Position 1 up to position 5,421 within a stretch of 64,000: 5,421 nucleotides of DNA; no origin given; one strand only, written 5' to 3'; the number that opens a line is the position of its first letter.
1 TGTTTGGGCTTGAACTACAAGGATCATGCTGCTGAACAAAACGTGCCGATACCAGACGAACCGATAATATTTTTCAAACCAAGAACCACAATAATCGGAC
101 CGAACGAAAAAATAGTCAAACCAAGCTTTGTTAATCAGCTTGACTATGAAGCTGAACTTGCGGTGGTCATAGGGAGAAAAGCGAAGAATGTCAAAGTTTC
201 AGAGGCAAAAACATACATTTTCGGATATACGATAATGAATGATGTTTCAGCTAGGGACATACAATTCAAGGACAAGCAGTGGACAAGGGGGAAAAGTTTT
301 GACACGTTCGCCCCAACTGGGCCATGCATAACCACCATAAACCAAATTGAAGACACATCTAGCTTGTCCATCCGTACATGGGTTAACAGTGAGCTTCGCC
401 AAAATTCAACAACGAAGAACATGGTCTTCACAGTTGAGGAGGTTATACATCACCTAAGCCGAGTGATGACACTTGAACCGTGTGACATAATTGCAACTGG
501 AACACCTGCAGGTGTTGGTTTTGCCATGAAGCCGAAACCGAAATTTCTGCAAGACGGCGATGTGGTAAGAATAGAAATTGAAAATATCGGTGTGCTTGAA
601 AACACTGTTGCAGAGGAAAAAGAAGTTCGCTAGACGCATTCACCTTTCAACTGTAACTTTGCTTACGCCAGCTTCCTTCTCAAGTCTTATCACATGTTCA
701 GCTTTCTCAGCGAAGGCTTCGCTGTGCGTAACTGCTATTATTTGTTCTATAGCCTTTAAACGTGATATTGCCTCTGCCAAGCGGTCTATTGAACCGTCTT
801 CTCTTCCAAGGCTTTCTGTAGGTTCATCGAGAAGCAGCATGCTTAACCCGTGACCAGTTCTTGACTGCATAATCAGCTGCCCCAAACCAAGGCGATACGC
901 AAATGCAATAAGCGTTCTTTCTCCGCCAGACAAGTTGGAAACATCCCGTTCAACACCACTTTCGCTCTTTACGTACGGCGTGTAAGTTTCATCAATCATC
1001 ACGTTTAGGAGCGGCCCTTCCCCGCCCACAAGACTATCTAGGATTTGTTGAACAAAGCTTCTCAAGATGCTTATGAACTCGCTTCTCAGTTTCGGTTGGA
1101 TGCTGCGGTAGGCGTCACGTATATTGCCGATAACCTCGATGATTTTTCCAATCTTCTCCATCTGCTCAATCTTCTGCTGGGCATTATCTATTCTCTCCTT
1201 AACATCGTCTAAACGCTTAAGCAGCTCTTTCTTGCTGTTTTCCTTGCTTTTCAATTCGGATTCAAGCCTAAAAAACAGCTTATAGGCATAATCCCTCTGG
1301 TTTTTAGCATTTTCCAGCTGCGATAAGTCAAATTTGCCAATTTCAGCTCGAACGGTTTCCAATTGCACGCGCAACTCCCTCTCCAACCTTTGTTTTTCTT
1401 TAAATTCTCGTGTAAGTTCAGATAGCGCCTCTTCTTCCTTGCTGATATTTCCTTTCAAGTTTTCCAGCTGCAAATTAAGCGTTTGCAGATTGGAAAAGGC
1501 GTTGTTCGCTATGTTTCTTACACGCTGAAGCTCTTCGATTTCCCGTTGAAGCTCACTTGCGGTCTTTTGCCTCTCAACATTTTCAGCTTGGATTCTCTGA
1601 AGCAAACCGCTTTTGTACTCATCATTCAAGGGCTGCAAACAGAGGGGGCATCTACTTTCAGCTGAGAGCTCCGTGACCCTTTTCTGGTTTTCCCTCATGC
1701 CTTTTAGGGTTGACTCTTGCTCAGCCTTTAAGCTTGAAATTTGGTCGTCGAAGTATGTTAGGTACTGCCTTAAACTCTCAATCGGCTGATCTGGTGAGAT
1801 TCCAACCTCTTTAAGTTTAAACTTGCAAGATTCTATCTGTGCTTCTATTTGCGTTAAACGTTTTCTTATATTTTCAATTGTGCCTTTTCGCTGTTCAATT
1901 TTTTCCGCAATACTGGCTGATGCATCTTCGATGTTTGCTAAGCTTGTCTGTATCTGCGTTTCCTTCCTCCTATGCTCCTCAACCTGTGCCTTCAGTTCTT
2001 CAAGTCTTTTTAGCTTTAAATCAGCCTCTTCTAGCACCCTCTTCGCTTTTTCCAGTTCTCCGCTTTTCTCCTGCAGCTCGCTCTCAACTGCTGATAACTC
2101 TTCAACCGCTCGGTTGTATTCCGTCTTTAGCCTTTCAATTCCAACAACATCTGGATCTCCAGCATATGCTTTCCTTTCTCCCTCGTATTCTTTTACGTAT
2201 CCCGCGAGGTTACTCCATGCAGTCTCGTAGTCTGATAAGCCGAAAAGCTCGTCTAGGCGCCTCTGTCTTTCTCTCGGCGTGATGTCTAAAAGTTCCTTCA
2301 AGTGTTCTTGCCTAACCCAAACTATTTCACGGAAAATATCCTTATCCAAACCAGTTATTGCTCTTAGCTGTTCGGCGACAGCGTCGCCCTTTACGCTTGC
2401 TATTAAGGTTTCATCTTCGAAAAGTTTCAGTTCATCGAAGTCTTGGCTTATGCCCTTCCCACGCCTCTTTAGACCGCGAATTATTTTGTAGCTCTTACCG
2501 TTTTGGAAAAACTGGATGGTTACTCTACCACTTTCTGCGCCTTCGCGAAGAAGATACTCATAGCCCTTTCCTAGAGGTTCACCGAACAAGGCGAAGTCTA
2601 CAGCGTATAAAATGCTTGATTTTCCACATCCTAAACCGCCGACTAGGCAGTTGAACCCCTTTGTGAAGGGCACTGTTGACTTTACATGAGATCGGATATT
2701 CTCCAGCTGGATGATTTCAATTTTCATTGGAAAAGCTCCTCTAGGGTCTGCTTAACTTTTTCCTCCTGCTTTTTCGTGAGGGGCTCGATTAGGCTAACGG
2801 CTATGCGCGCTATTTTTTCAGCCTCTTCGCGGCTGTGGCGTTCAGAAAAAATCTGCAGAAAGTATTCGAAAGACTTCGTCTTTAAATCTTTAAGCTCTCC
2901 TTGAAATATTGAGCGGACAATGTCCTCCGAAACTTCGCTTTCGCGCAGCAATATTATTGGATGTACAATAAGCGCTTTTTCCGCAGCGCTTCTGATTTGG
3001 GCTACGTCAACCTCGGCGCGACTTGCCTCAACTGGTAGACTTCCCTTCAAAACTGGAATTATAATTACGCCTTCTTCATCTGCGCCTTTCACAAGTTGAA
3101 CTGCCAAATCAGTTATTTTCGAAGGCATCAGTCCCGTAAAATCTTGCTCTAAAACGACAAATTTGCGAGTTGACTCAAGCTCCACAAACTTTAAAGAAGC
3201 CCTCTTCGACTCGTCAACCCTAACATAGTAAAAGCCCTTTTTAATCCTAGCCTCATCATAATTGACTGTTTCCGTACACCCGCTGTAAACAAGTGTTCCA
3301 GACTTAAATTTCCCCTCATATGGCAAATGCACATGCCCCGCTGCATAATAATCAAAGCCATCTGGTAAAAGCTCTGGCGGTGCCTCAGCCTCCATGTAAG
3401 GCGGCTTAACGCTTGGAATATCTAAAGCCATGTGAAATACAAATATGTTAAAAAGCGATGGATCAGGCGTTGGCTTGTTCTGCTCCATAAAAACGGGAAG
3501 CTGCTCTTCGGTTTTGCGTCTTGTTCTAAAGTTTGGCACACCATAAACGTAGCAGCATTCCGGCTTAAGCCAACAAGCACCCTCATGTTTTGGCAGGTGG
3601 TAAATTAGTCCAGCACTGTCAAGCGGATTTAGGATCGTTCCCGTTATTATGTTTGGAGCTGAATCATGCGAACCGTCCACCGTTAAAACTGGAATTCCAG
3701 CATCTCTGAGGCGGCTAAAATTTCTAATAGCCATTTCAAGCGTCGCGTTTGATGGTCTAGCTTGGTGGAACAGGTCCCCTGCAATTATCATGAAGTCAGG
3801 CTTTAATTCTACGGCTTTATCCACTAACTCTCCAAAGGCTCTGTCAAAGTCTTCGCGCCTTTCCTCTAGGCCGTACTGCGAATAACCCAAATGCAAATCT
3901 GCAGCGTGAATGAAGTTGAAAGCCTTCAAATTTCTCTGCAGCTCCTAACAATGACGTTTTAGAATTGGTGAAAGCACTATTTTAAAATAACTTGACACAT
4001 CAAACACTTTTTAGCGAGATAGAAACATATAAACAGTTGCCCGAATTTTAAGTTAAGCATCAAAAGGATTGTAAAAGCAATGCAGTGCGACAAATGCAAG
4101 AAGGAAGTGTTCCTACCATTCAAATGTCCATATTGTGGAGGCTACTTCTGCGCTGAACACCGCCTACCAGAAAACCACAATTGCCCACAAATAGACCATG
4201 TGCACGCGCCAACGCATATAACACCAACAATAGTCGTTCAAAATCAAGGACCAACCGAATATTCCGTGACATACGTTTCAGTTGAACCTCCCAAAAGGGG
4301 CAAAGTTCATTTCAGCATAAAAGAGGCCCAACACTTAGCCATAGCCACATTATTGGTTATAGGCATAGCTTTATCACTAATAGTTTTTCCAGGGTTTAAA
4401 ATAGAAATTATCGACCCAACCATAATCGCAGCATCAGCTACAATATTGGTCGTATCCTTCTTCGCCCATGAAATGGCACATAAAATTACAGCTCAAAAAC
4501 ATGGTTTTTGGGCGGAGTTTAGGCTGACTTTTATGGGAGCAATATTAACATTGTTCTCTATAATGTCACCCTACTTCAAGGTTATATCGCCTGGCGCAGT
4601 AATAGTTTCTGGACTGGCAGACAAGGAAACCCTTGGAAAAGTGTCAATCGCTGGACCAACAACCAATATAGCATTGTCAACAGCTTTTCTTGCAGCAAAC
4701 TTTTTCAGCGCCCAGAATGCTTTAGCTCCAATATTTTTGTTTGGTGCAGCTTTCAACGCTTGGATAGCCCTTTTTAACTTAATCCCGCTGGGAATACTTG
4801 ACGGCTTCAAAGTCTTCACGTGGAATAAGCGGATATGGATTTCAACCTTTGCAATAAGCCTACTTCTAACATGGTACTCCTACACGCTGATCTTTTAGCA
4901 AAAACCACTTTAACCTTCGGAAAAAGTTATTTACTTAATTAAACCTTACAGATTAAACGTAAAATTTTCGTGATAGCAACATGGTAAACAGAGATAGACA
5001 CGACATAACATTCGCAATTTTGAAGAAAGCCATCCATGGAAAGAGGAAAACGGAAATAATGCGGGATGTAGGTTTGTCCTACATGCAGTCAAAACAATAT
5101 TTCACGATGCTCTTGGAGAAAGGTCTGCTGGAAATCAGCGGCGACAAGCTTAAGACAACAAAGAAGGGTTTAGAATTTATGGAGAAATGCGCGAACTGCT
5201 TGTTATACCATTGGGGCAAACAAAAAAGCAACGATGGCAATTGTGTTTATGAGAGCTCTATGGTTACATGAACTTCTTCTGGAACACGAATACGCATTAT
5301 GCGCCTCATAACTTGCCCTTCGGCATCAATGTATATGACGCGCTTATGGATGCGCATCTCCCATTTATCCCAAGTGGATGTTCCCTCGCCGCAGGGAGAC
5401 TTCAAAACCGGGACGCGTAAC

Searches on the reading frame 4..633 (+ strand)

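Call 63: search_protein_families(library=pfam, proteins=[window:4-633:+], max_evalue=0.001)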
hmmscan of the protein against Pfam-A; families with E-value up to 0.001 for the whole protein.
window:4-633:+ (209 aa): 1 family
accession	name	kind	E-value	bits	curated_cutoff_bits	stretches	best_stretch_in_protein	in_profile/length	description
PF01557.24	FAA_hydrolase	-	1.2e-78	264.1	23.9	1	2-202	6-213/214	Fumarylacetoacetate (FAA) hydrolase C-terminal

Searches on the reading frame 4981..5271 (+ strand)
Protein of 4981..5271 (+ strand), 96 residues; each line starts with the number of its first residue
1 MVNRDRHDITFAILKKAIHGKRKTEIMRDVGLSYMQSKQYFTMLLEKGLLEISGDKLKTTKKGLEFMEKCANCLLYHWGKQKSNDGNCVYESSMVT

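Call 63: search_protein_families(library=pfam, proteins=[window:4981-5271:+], max_evalue=0.001)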
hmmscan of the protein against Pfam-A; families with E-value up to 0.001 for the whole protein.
window:4981-5271:+ (96 aa): 1 family
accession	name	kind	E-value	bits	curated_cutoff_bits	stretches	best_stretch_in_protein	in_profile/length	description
PF14947.12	HTH_45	-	7.4e-17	61.6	25.5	1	4-72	2-71/77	Winged helix-turn-helix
